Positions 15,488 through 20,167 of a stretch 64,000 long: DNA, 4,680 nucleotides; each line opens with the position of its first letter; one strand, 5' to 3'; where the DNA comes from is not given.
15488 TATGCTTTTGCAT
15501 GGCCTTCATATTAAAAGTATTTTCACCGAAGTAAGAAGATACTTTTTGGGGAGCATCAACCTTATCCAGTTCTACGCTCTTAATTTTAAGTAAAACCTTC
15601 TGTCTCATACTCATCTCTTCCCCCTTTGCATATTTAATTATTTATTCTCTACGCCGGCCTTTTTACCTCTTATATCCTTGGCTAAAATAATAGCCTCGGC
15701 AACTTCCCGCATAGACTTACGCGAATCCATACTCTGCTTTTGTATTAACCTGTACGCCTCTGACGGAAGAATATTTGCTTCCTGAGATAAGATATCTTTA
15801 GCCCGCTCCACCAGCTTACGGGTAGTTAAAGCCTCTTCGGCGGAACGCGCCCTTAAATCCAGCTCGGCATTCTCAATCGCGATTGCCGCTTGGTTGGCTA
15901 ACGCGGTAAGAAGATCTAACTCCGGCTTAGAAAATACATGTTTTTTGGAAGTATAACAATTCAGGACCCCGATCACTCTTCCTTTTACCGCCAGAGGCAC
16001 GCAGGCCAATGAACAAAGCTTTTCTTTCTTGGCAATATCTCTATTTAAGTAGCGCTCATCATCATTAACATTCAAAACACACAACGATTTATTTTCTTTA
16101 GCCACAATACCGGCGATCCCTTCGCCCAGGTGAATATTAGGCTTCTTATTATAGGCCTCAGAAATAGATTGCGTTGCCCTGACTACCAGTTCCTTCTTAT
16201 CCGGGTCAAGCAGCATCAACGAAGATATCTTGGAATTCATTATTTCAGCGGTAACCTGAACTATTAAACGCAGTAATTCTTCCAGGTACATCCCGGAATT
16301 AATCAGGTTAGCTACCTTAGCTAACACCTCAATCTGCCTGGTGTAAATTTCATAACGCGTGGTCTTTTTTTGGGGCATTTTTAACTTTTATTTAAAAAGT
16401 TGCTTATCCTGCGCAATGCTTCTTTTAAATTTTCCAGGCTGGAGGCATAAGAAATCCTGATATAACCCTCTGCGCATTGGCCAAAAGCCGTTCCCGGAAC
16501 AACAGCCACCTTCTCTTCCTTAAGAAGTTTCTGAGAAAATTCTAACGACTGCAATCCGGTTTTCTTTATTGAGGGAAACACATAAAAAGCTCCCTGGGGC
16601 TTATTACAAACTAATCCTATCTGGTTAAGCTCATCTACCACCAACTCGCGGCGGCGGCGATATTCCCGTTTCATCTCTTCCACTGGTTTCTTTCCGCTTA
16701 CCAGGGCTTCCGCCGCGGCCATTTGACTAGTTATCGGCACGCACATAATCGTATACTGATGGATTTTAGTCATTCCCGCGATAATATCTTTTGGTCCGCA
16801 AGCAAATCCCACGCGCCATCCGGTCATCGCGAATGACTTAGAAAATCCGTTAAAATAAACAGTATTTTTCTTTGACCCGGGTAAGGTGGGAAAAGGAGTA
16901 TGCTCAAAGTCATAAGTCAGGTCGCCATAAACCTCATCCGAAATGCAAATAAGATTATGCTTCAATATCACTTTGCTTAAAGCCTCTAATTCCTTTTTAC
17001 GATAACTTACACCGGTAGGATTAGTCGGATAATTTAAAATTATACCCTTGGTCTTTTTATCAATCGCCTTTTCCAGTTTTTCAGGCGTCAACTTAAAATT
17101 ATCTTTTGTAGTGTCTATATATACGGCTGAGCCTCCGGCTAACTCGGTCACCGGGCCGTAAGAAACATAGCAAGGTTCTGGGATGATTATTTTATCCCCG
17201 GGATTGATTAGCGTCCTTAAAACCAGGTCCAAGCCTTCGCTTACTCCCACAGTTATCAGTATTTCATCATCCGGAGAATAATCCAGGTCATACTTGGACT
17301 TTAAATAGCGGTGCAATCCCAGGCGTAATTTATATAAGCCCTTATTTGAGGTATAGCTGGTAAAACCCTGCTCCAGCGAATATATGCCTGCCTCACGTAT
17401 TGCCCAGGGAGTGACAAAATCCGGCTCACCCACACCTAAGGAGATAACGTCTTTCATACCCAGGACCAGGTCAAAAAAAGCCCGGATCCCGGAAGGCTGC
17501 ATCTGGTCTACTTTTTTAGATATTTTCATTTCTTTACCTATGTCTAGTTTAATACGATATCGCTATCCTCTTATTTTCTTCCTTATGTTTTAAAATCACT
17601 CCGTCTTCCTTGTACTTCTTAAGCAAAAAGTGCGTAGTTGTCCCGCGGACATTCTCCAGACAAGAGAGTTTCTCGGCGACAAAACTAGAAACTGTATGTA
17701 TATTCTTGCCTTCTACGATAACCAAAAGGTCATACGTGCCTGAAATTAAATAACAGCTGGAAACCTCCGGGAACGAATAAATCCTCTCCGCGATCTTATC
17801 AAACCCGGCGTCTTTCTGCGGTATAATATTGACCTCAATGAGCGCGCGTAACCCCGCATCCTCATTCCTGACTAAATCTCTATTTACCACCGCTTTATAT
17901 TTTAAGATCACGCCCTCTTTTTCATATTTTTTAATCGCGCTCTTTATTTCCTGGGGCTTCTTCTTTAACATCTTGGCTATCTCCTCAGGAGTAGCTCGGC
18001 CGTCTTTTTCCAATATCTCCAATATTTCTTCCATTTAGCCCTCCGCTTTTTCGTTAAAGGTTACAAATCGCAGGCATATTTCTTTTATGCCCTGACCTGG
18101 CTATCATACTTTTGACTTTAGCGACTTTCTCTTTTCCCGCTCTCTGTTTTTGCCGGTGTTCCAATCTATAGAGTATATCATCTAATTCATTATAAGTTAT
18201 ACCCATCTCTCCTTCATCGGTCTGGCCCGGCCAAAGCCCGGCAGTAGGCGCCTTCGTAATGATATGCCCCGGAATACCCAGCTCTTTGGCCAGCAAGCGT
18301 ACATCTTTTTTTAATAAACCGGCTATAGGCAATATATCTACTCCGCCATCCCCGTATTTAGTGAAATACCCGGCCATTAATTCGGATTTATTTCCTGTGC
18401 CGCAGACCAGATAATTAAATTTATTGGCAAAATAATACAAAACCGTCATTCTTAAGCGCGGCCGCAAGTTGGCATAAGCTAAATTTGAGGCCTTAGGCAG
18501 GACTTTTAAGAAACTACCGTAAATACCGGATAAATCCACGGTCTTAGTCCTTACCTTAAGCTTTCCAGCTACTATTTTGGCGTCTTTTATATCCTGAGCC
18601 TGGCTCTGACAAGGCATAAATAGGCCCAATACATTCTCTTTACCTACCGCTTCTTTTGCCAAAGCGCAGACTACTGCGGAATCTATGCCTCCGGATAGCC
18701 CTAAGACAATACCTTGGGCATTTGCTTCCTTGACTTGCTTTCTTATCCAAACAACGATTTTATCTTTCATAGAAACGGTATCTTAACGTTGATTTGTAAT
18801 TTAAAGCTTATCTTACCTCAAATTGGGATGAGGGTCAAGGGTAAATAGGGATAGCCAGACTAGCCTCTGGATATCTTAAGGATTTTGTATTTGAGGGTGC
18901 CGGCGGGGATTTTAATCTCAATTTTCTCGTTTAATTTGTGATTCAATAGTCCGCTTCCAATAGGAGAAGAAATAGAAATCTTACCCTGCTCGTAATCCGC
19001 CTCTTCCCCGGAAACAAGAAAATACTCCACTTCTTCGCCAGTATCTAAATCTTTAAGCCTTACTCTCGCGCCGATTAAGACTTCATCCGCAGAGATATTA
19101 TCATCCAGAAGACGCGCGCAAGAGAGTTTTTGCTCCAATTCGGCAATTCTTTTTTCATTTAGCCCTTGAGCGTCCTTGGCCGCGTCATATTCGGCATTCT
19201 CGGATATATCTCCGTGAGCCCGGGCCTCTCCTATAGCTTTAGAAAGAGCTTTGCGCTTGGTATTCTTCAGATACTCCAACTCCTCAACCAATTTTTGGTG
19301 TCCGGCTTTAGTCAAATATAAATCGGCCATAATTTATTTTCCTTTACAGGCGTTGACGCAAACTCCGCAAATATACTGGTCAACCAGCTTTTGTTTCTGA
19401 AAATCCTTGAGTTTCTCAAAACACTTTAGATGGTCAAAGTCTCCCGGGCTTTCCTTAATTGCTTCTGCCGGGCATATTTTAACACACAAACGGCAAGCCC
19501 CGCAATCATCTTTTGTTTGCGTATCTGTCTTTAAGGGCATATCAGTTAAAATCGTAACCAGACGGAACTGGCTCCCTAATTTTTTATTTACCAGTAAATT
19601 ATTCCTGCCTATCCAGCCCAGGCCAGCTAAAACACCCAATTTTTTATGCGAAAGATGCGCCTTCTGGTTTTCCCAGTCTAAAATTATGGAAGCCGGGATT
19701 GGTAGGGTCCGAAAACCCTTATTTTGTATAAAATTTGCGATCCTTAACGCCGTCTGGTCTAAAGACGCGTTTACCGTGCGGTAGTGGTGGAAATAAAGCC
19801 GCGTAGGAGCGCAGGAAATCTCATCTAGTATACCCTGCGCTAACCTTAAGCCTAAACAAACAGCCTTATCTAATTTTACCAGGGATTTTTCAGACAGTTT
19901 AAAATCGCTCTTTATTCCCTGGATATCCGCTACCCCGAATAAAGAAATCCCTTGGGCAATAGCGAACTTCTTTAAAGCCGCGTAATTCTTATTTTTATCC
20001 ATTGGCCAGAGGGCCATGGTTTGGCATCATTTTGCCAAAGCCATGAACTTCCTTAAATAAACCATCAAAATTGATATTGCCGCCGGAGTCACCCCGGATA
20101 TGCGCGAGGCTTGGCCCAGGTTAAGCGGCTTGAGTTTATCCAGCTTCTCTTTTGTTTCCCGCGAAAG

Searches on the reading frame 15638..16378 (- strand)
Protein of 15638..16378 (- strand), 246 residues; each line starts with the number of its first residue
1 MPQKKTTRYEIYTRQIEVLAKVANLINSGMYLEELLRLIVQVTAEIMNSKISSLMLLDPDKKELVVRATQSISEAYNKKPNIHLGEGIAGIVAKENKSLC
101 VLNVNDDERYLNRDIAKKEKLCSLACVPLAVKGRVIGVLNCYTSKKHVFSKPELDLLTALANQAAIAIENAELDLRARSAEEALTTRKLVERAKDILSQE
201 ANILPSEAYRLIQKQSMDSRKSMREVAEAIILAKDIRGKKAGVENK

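Call 83: search_protein_families(library=pfam, proteins=[window:15638-16378:-], max_evalue=0.00001)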
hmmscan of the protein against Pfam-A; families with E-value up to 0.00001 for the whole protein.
window:15638-16378:- (246 aa): 4 families
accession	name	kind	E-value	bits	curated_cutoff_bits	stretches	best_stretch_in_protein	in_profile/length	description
PF13185.12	GAF_2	-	1.7e-22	80.5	28.6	1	32-169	4-136/136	GAF domain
PF01590.32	GAF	-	1.4e-19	71.4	22.4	1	32-168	2-133/133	GAF domain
PF03861.19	ANTAR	-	2.2e-17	63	27.3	1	180-231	3-54/54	ANTAR domain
PF13492.12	GAF_3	-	1.6e-15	58.1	27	1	32-170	2-129/129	GAF domain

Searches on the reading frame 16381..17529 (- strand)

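Call 83: search_protein_families(library=pfam, proteins=[window:16381-17529:-], max_evalue=0.00001)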
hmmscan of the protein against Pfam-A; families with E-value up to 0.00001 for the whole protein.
window:16381-17529:- (382 aa): 3 families
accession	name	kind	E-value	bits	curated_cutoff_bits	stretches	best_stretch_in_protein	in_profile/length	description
PF00155.27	Aminotran_1_2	-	4.4e-75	253.6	19.7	1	26-375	1-361/361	Aminotransferase class I and II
PF01041.23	DegT_DnrJ_EryC1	-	2.3e-09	37.4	19.8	1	97-198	49-145/360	DegT/DnrJ/EryC1/StrS aminotransferase family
PF00266.25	Aminotran_5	-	1.8e-06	27.6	21.5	0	86-195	60-172/371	Aminotransferase class-V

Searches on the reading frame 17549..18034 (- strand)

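Call 8: search_protein_families(library=pfam, proteins=[window:17549-18034:-])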
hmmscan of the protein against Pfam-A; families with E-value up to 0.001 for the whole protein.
window:17549-18034:- (161 aa): 4 families
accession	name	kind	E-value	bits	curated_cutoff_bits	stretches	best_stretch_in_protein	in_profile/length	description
PF01037.27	AsnC_trans_reg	-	4.4e-17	62.2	25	1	67-139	2-72/73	Lrp/AsnC ligand binding domain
PF13412.12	HTH_24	-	7.3e-10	38.7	21.9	1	3-43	7-47/48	Winged helix-turn-helix DNA-binding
PF13404.12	HTH_AsnC-type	-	3.3e-05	24.1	27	1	3-37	7-41/42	AsnC-type helix-turn-helix domain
PF08734.17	GYD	-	0.00062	20.2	31.4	0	90-119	36-65/91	GYD domain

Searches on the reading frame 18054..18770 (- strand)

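Call 8: search_protein_families(library=pfam, proteins=[window:18054-18770:-])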
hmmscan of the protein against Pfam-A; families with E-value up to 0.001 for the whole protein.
window:18054-18770:- (238 aa): 4 families
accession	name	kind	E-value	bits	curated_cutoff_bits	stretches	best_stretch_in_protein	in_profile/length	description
PF02540.23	NAD_synthase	-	1.9e-83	279.7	21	1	4-233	4-242/242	NAD synthase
PF03054.22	tRNA_Me_trans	-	3.3e-07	30.6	20.6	1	21-84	3-76/202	tRNA methyl transferase HUP domain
PF06508.19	QueC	-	2.5e-05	24.3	22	1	22-81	3-61/210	Queuosine biosynthesis protein QueC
PF00733.27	Asn_synthase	-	0.0003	21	21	1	25-80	24-79/354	Asparagine synthase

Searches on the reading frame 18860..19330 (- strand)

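Call 8: search_protein_families(library=pfam, proteins=[window:18860-19330:-])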
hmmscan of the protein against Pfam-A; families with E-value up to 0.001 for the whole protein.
window:18860-19330:- (156 aa): 2 families
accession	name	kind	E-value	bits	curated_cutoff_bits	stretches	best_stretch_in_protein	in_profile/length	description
PF03449.20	GreA_GreB_N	-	4.6e-27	94.5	24.5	1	5-73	2-70/71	Transcription elongation factor, N-terminal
PF01272.25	GreA_GreB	-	1.2e-25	89.7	26.9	1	80-154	2-76/77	Transcription elongation factor, GreA/GreB, C-term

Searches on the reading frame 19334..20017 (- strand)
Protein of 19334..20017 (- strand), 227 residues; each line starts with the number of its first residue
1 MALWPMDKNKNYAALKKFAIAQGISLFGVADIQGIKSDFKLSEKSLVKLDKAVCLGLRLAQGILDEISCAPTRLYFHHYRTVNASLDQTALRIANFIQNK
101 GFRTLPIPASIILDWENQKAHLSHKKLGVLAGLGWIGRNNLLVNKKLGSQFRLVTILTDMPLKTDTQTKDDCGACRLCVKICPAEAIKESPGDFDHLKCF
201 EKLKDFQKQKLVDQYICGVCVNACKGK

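Call 8: search_protein_families(library=pfam, proteins=[window:19334-20017:-])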
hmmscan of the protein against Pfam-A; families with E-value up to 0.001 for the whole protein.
window:19334-20017:- (227 aa): 3 families
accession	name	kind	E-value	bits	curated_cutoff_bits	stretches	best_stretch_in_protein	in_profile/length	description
PF13484.11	Fer4_16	-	1.1e-06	29.8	30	1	172-224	2-63/66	4Fe-4S double cluster binding domain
PF00037.32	Fer4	-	0.0002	21.5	21.1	1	169-188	5-24/24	4Fe-4S binding domain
PF14697.11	Fer4_21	-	0.00066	20.2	35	1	166-187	35-57/59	4Fe-4S dicluster domain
